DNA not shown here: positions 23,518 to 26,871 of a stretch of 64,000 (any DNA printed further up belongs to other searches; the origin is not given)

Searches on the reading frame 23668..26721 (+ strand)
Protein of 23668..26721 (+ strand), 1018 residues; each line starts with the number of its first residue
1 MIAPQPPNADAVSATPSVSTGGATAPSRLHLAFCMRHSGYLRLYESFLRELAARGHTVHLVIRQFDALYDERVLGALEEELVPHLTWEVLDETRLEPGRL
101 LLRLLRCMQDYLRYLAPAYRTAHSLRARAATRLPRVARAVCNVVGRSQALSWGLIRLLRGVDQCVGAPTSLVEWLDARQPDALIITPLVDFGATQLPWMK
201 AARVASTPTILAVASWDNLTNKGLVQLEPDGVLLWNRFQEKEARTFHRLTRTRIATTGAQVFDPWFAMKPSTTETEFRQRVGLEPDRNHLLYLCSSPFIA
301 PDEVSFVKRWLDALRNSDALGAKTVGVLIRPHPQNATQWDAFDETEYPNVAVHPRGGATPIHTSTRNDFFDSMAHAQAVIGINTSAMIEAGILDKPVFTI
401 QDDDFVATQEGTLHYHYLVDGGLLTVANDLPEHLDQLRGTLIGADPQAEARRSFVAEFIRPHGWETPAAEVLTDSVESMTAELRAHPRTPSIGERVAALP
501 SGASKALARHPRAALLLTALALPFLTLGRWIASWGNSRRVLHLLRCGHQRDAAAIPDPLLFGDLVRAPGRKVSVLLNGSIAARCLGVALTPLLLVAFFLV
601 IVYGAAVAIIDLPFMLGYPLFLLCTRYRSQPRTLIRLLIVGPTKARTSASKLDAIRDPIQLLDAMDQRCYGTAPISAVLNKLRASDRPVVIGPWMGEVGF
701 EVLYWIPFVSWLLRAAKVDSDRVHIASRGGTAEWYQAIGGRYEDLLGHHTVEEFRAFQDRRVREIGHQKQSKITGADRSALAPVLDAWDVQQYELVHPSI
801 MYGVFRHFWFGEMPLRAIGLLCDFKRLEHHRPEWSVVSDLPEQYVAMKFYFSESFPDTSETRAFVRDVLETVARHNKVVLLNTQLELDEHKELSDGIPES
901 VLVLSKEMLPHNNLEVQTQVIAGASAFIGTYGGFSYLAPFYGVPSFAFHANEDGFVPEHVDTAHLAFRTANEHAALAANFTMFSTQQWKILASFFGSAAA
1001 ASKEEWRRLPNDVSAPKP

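Call 9: search_protein_families(library=pfam, proteins=[window:23668-26721:+], max_evalue=0.1)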
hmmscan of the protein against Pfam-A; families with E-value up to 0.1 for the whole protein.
window:23668-26721:+ (1018 aa): 1 family
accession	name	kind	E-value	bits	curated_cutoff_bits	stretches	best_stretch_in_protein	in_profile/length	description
PF02350.25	Epimerase_2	-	0.062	12.6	30.6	1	250-401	143-285/347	UDP-N-acetylglucosamine 2-epimerase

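Call 10: search_protein_families(library=ncbifam, proteins=[window:23668-26721:+], max_evalue=0.1)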
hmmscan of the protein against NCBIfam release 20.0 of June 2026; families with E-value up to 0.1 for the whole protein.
window:23668-26721:+ (1018 aa): 1 family
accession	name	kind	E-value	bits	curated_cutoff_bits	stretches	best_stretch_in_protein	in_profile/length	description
NF046086.1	BFO_1060_trans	domain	0.0015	17.7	200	0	326-406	222-297/365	BFO_1060 family glycosyltransferase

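Call 36: search_protein_representatives(protein=window:23668-26721:+)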
Query: 1018 residues. Proteins with E-value up to 0.001 (for the whole library): 5567; up to 1e-10: 3420; up to 1e-30: 1808. The best 150 are listed.
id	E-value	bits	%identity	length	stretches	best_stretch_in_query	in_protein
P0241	0.0e+00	2341.2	100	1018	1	1-1018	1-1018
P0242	9.0e-258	874.4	40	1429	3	31-485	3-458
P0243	5.5e-256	868.5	39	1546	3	28-482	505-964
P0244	5.0e-242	822.3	46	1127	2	29-642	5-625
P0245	3.0e-230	783.3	43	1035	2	29-489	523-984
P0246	9.4e-200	682.3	45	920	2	31-478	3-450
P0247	2.1e-194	664.6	40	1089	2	31-495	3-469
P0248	3.3e-193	660.7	41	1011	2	13-491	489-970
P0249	2.4e-192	657.8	43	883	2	35-476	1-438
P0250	4.8e-192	656.8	42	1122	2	27-491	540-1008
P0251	1.9e-188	645.0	42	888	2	31-484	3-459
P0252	1.1e-179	616.0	43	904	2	31-495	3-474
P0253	7.5e-179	613.2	39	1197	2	26-491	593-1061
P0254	2.7e-177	608.0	42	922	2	31-473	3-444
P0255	1.1e-175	602.7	40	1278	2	26-481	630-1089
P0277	3.3e-157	541.5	38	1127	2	31-480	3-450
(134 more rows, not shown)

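Call 95: find_encoding_contigs(protein=P0241, flank=10000, max_places=2)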
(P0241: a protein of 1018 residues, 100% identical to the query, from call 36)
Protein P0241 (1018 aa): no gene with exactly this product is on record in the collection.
